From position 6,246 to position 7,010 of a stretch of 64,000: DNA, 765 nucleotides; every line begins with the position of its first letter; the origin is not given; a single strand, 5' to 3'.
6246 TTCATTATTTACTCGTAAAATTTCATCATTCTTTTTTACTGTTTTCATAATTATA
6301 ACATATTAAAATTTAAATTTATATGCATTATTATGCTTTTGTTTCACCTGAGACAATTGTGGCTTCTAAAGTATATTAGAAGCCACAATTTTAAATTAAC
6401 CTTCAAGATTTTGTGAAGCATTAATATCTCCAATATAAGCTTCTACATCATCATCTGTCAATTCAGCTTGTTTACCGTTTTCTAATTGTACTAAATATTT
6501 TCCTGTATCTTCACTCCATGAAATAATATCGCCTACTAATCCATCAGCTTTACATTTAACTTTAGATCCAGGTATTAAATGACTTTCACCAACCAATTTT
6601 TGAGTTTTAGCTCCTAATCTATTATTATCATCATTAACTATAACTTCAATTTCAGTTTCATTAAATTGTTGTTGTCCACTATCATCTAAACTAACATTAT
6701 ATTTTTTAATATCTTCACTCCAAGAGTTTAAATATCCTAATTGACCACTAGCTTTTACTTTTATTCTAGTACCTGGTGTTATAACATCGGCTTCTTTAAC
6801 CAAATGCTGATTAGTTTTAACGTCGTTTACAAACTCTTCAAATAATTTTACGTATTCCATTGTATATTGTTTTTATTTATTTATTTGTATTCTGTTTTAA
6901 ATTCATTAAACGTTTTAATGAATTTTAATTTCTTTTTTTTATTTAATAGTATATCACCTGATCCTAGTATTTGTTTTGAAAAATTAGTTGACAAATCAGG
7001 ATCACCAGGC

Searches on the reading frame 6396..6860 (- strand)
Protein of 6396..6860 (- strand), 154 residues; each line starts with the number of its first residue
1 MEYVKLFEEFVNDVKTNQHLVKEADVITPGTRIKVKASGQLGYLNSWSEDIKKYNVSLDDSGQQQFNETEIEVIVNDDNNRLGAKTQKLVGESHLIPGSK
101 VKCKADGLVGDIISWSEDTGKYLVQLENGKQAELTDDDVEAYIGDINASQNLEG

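Call 6: search_protein_families(library=pfam, proteins=[window:6396-6860:-], max_evalue=0.01)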
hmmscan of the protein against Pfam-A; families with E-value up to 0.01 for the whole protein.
window:6396-6860:- (154 aa): 1 family
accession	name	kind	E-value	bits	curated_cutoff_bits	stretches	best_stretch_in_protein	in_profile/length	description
PF01837.22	HcyBio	-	0.0085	15.5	26.2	1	8-108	7-113/349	Homocysteine biosynthesis enzyme, sulfur-incorporation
